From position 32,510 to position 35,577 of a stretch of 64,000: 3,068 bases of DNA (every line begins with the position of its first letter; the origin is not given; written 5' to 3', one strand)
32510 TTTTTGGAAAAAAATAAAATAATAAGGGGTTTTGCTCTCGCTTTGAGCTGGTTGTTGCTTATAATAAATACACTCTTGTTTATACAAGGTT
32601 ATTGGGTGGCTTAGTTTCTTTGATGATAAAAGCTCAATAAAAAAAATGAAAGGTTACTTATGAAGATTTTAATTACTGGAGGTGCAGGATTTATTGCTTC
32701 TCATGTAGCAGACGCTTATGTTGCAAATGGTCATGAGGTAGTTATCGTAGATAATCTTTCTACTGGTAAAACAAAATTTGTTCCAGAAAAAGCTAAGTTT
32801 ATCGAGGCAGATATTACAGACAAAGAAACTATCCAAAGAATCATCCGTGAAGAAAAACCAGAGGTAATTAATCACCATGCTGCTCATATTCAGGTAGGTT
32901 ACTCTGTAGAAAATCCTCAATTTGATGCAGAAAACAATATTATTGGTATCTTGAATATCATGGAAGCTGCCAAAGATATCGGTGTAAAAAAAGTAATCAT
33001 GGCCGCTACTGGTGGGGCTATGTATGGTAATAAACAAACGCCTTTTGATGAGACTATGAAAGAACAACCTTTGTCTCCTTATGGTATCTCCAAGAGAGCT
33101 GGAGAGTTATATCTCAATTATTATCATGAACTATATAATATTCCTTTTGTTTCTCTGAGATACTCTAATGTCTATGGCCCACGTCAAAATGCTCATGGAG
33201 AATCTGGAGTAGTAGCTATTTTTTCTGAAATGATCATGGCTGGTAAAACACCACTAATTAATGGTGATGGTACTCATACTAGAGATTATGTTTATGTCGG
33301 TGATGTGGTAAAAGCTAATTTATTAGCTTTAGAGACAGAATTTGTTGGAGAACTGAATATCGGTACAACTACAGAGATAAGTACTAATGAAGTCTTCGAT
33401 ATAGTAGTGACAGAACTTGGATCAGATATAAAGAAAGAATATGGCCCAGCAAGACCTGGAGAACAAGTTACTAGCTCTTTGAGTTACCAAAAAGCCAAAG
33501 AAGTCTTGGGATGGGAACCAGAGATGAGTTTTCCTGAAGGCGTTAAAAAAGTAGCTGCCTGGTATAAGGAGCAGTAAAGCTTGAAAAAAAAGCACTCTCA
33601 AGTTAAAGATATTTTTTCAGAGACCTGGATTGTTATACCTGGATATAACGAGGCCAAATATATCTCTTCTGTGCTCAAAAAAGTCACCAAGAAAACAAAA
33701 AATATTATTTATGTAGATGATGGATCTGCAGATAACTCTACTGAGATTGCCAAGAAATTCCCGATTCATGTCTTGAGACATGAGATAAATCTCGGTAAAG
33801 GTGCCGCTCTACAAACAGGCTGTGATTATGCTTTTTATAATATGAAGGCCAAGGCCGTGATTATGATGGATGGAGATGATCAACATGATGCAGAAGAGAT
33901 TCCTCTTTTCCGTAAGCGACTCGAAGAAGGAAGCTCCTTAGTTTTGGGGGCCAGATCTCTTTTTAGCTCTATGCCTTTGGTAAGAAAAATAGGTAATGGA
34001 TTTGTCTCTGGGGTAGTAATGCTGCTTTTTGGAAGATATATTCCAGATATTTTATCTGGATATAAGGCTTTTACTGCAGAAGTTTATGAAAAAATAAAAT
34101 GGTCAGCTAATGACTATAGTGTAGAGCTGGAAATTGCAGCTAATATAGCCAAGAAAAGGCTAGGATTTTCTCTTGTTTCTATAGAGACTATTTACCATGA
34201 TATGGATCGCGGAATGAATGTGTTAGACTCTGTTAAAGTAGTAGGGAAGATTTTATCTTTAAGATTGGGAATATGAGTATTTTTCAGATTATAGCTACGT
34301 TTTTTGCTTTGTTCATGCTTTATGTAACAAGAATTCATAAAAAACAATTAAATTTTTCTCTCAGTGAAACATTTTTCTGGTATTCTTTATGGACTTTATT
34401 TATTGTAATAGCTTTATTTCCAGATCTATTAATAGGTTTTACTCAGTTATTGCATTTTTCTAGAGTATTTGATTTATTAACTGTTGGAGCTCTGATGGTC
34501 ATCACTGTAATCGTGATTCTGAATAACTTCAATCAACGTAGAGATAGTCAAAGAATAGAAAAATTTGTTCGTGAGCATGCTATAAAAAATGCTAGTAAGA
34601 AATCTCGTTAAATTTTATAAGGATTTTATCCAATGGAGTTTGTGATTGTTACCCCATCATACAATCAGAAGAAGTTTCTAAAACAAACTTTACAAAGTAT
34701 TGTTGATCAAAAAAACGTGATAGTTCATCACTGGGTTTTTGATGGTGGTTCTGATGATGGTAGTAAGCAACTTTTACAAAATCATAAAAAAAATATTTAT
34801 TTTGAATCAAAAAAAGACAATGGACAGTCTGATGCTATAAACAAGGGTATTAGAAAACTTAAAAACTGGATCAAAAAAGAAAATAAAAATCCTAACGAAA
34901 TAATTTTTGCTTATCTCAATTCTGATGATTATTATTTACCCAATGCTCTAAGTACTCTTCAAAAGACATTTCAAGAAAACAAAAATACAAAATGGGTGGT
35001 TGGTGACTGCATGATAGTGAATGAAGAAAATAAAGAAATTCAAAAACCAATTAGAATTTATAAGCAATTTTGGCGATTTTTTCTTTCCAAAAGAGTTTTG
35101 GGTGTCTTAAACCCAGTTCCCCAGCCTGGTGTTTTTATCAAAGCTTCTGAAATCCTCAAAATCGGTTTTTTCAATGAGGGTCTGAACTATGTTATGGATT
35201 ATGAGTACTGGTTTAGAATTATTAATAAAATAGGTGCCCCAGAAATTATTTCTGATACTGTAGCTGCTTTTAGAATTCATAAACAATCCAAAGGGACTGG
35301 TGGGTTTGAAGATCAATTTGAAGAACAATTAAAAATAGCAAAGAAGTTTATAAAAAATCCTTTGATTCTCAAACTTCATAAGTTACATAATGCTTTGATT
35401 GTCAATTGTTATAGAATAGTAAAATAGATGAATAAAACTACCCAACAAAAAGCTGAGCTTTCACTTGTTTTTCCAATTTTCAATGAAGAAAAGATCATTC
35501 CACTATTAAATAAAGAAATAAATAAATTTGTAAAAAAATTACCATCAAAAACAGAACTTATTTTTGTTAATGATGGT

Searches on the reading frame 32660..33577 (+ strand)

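Call 6: search_protein_families(library=pfam, proteins=[window:32660-33577:+], max_evalue=0.01)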
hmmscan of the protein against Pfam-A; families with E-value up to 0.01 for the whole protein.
window:32660-33577:+ (305 aa): 11 families
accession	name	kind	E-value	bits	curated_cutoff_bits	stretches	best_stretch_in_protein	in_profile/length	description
PF01370.27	Epimerase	-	4.2e-61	206.8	20.9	1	3-235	1-240/240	NAD dependent epimerase/dehydratase family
PF16363.11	GDP_Man_Dehyd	-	3.5e-60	204.6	27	1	4-297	1-331/332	GDP-mannose 4,6 dehydratase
PF04321.23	RmlD_sub_bind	-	1.1e-19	71.1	27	1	1-177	1-157/287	RmlD substrate binding domain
PF02719.21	Polysacc_synt_2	-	2.1e-19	70.3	20.2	1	3-278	1-277/293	Polysaccharide biosynthesis protein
PF01073.25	3Beta_HSD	-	1.1e-17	64.5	22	1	4-224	1-229/280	3-beta hydroxysteroid dehydrogenase/isomerase family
PF13460.12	NAD_binding_10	-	4.2e-09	37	27.2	1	7-153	1-132/184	NAD(P)H-binding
PF07993.18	NAD_binding_4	-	4e-07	29.9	20.1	1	40-213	58-251/258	Male sterility protein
PF05368.20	NmrA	-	1e-05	25.8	27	1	2-117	4-107/298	NmrA-like family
PF00106.31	adh_short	-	0.00013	22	26.6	1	3-64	3-70/195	short chain dehydrogenase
PF13439.12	Glyco_transf_4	-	0.0055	17.2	28.5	1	7-75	2-79/170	Glycosyltransferase Family 4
PF13561.12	adh_short_C2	-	0.0055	16.7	27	1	12-69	8-69/236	Enoyl-(Acyl carrier protein) reductase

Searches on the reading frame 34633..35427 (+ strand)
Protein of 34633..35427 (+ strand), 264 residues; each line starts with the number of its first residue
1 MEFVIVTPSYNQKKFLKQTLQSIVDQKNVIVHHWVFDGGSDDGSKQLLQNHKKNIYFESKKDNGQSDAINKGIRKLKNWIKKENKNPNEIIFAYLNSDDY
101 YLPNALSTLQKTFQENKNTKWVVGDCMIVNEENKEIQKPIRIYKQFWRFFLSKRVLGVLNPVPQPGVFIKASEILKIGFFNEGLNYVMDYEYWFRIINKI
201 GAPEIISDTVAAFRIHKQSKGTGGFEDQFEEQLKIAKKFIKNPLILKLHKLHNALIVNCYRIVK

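Call 6: search_protein_families(library=pfam, proteins=[window:34633-35427:+], max_evalue=0.01)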
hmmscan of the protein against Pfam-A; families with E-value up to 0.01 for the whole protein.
window:34633-35427:+ (264 aa): 2 families
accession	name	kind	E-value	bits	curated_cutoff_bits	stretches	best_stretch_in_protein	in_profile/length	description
PF00535.33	Glycos_transf_2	-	2.1e-18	67.3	23.3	1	5-162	2-151/168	Glycosyl transferase family 2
PF13704.12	Glyco_tranf_2_4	-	0.004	18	27.5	0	12-70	3-59/98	Glycosyl transferase family 2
